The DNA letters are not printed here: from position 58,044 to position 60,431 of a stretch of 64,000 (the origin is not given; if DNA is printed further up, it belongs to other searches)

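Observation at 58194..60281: PgeF (YfiH/DUF152) domain fused in-frame to MurD inside the mraY-murD-ftsW-murG-murC cluster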

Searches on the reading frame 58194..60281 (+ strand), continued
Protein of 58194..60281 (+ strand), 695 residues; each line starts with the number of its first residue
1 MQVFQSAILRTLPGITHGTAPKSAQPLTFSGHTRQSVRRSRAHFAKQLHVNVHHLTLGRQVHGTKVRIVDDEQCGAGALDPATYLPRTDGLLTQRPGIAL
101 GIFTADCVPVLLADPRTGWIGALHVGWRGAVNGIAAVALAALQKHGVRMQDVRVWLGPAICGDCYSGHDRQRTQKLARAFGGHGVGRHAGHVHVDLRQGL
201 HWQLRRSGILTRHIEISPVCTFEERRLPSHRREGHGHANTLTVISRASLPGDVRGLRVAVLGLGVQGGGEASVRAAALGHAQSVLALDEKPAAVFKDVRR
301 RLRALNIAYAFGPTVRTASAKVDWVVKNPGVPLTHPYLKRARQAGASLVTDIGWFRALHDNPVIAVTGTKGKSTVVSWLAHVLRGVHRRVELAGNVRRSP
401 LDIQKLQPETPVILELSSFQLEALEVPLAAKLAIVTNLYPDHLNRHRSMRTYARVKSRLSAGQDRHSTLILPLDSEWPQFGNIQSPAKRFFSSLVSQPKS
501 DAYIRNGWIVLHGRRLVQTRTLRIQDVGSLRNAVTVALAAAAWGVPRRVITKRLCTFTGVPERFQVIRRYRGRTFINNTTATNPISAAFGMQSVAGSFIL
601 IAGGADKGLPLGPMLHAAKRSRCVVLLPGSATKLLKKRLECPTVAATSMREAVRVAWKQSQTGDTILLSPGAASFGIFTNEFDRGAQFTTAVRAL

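Call 61: search_protein_families(library=pfam, proteins=[L092:2-739:+, L092:3020-3664:+, L091:11175-13040:+], max_evalue=0.001)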
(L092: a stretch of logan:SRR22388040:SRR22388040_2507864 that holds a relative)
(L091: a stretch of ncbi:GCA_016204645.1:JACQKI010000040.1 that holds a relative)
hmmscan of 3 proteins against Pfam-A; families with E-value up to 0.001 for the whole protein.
L092:2-739:+ (245 aa): 1 family
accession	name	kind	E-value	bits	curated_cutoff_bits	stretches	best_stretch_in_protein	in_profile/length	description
PF01177.27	Asp_Glu_race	-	1.5e-21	77.6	31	1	6-187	25-203/211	Asp/Glu/Hydantoin racemase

L092:3020-3664:+ (215 aa): 1 family
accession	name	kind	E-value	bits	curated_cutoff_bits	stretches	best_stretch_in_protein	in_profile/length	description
PF01098.24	FTSW_RODA_SPOVE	-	2.7e-38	132.3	26.4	1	21-207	4-186/356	Cell cycle protein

L091:11175-13040:+ (622 aa): 6 families
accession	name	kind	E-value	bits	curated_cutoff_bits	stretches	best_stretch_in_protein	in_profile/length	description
PF04101.22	Glyco_tran_28_C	-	1.5e-30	106.9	22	1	196-350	1-164/166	Glycosyltransferase family 28 C-terminal domain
PF03033.26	Glyco_transf_28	-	1.8e-21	77.1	26.2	1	11-150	1-138/139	Glycosyltransferase family 28 N-terminal domain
PF01565.28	FAD_binding_4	-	1.4e-17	64.2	26.4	1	398-522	2-135/139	FAD binding domain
PF13528.12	Glyco_trans_1_3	-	0.00015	21.5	25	1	237-324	231-319/322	Glycosyl transferase family 1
PF13579.12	Glyco_trans_4_4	-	0.00016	22.5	29.7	1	46-146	25-117/158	Glycosyl transferase 4-like domain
PF02873.21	MurB_C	-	0.00053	20.6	27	0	562-622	3-43/99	UDP-N-acetylenolpyruvoylglucosamine reductase, C-terminal domain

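Call 62: predict_structure(alignment_id=A3)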
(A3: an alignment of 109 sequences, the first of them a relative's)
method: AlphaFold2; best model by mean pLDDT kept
length: 695 residues; sequences in the alignment: 109
mean_pLDDT: 96.7   pTM: 0.92
mean pLDDT of the five models: 96.7, 96.5, 96.4, 96.3, 96.2
residues with pLDDT >= 90: 678; 70-90: 16; 50-70: 1; < 50: 0
segments of 3 or more residues with pLDDT < 50: none
pLDDT, mean of each block of 10 residues (from residue 1): 90 98 97 98 97 97 96 98 98 98 98 98 98 98 98 98 94 97 95 97 98 98 98 96 97 98 90 97 98 96 97 96 96 97 97 97 98 98 98 95 95 97 95 98 95 97 98 97 96 98 98 98 97 99 98 98 97 98 96 97 94 97 97 95 97 98 98 88 96 96
secondary structure, 60 per line:
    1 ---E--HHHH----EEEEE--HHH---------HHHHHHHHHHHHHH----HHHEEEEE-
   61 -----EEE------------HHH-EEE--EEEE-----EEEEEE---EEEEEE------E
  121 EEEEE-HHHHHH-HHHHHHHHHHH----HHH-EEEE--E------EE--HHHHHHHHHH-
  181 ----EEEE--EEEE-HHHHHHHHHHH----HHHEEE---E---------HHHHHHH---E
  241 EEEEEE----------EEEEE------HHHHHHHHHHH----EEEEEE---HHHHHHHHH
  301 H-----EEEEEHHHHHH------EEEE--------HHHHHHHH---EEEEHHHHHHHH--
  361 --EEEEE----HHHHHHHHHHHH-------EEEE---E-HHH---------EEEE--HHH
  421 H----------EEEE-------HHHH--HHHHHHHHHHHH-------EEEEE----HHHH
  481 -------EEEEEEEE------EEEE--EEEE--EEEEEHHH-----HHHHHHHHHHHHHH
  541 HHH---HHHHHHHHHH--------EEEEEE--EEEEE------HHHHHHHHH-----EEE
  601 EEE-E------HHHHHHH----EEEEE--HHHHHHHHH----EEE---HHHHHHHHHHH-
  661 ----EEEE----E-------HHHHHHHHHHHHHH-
elements in order (helices of 4 or more, strands of 3 or more residues): H7-10 E15-19 H34-47 E55-59 E66-68 E85-87 E90-93 E99-104 E108-113 E120-125 H127-132 H134-144 E153-156 H170-179 E185-188 E191-194 H196-206 E214-216 H230-236 E240-246 E257-261 H268-278 E283-288 H292-301 E307-311 H312-317 E324-327 H336-343 E347-350 H351-358 E363-367 H372-383 E391-394 E412-415 H418-421 E432-435 H443-446 H449-460 E468-472 H477-480 E488-495 E502-505 E508-511 E514-518 H527-543 H547-556 E565-570 E573-577 H584-592 E598-603 H612-618 E623-627 H630-638 E643-645 H649-659 E665-668 H681-694

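Call 65: fold_search(model_id=the predicted structure, library=pdb)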
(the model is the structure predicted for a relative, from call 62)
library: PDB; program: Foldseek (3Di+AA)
matches with E <= 10: 1317; with E <= 0.001: 160
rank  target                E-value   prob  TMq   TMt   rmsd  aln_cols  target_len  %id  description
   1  7ti7                  2.6e-35  1.00  0.56  0.86   3.0       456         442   27  Crystal Structure of UDP-N-acetylmuramoylalanine-D-glutamate ligase from Acinetobacter baumannii AB5075-UW in complex wi (released 2022-01-26)
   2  3lk7                  8.6e-35  1.00  0.45  0.65   6.7       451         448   26  The Crystal Structure of UDP-N-acetylmuramoylalanine-D-glutamate (MurD) ligase from Streptococcus agalactiae to 1.5A (released 2010-02-09)
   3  7sir                  1.2e-32  1.00  0.44  0.65   6.4       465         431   26  Crystal Structure of UDP-N-acetylmuramoylalanine-D-glutamate ligase from Acinetobacter baumannii AB5075-UW (released 2021-11-03)
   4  8dp2                  1.7e-32  1.00  0.57  0.87   3.1       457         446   26  Crystal Structure of UDP-N-acetylmuramoylalanine--D-glutamate ligase (MurD) from Pseudomonas aeruginosa PAO1 in complex  (released 2022-08-17)
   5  7u35_C                2.5e-32  1.00  0.50  0.77   4.6       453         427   26  Crystal Structure of UDP-N-acetylmuramoylalanine--D-glutamate ligase (MurD) from Pseudomonas aeruginosa PAO1 in comple (released 2022-03-09)
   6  7u35_B                4.1e-32  1.00  0.51  0.77   4.7       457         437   26  Crystal Structure of UDP-N-acetylmuramoylalanine--D-glutamate ligase (MurD) from Pseudomonas aeruginosa PAO1 in comple (released 2022-03-09)
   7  4uag                  7.9e-32  1.00  0.55  0.87   3.0       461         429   26  UDP-N-ACETYLMURAMOYL-L-ALANINE:D-GLUTAMATE LIGASE (released 2000-03-15)
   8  7sy9_A                9.3e-32  1.00  0.46  0.69   6.2       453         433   25  Crystal Structure of UDP-N-acetylmuramoylalanine--D-glutamate ligase (MurD) from Pseudomonas aeruginosa PAO1 (released 2021-12-15)
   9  2jfh                  1.7e-31  1.00  0.56  0.88   2.8       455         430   26  Crystal structure of MurD ligase in complex with L-Glu containing sulfonamide inhibitor (released 2007-05-15)
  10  5a5f                  2.2e-31  1.00  0.53  0.82   3.8       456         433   26  CRYSTAL STRUCTURE OF MURD LIGASE FROM ESCHERICHIA COLI IN COMPLEX WITH UMA AND ADP (released 2016-04-13)
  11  7u35_A                5.8e-31  1.00  0.52  0.81   4.0       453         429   26  Crystal Structure of UDP-N-acetylmuramoylalanine--D-glutamate ligase (MurD) from Pseudomonas aeruginosa PAO1 in comple (released 2022-03-09)
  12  1uag                  9.5e-31  1.00  0.56  0.89   2.7       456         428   26  UDP-N-ACETYLMURAMOYL-L-ALANINE:D-GLUTAMATE LIGASE (released 1998-03-18)
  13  2wjp                  1.0e-30  1.00  0.55  0.85   2.9       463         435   26  CRYSTAL STRUCTURE OF MURD LIGASE IN COMPLEX WITH D-GLU CONTAINING RHODANINE INHIBITOR (released 2010-08-25)
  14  2y66                  1.3e-30  1.00  0.56  0.87   2.8       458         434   26  New 5-Benzylidenethiazolidine-4-one Inhibitors of Bacterial MurD Ligase: Design, Synthesis, Crystal Structures, and Biol (released 2011-10-19)
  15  3uag                  1.5e-30  1.00  0.56  0.88   2.8       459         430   26  UDP-N-ACETYLMURAMOYL-L-ALANINE:D-GLUTAMATE LIGASE (released 2000-02-25)
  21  2jff                  2.8e-30  1.00  0.56  0.89   2.6       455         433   26  Crystal structure of MurD ligase in complex with D-Glu containing sulfonamide inhibitor (released 2007-05-15)
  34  6dzd_A                3.5e-21  1.00  0.32  0.81   2.0       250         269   28  Crystal structure of Bacillus licheniformis hypothetical protein YfiH (released 2019-09-11)
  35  6dzd_B                7.2e-21  1.00  0.32  0.81   1.9       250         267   28  Crystal structure of Bacillus licheniformis hypothetical protein YfiH (released 2019-09-11)
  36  1t8h                  8.9e-21  1.00  0.33  0.83   3.4       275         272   28  1.8 A CRYSTAL STRUCTURE OF AN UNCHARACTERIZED B. STEAROTHERMOPHILUS PROTEIN (released 2004-05-18)
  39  6t1b                  2.6e-20  1.00  0.33  0.84   2.4       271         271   28  Crystal structure of YlmD from Geobacillus stearothermophilus in complex with inosine (released 2020-01-29)
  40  7fbg                  5.0e-20  1.00  0.33  0.84   3.2       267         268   24  Kinetic and structural analysis by Peptidoglycan editing factor from Bacillus cereus ATCC 14579 (released 2022-07-13)
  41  6t0y                  6.3e-20  1.00  0.33  0.84   2.2       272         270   29  Crystal structure of YlmD from Geobacillus stearothermophilus (released 2020-01-29)
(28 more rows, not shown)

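Call 66: find_homologous_proteins(query=P0027, max_evalue=1e-20)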
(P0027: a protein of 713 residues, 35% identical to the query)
Query P0027 (713 aa): 4429 proteins with E <= 1e-20 among 8000 candidates; the best 120 are listed.
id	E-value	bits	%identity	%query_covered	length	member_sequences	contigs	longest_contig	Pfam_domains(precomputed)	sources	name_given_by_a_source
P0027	0.0e+0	1625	100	100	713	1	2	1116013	PF02129.25,PF00326.28,PF20408.5,PF02875.27,PF08245.19,PF12697.14,PF00561.27,PF12146.16,PF21799.3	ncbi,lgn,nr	ncbi:MAG: UDP-N-acetylmuramoyl-L-alanine--D-glutamate ligase [Candidatus Kerfeldbacteria bacterium]|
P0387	5.5e-282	955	61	99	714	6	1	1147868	PF02129.25,PF00326.28,PF02875.27,PF08245.19,PF12697.14,PF00561.27,PF12146.16,PF21799.3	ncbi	ncbi:MAG: UDP-N-acetylmuramoyl-L-alanine--D-glutamate ligase [Patescibacteria group bacterium]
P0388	3.6e-144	500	53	63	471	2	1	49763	PF02875.27,PF08245.19,PF21799.3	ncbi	-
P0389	3.1e-142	493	50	64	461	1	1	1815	PF02875.27,PF08245.19,PF21799.3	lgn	-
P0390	6.8e-138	479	53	63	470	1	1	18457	PF02875.27,PF08245.19,PF21799.3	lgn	-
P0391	1.6e-131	458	46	64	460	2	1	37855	PF02875.27,PF08245.19,PF21799.3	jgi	jgi:UDP-N-acetylmuramoylalanine--D-glutamate ligase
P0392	1.9e-130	454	46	64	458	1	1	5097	PF02875.27,PF08245.19,PF21799.3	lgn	-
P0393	1.1e-129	452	47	61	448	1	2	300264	PF02875.27,PF08245.19,PF21799.3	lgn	-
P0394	1.4e-129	452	45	64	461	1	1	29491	PF08245.19,PF21799.3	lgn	-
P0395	1.1e-128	449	47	64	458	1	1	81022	PF02875.27,PF08245.19,PF21799.3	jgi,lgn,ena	-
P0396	1.2e-128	448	47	64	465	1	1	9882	PF02875.27,PF08245.19,PF21799.3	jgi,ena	-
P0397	9.0e-127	442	45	64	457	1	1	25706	PF02875.27,PF08245.19,PF21799.3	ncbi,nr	ncbi:UDP-N-acetylmuramoyl-L-alanine--D-glutamate ligase [Patescibacteria group bacterium]|nr:UDP-N-a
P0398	2.1e-126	441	47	64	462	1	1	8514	PF02875.27,PF08245.19,PF21799.3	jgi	jgi:UDP-N-acetylmuramoylalanine--D-glutamate ligase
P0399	1.9e-125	438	46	63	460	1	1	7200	PF02875.27,PF08245.19,PF21799.3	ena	-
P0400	1.9e-125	438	48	64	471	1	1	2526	PF02875.27,PF08245.19,PF21799.3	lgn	-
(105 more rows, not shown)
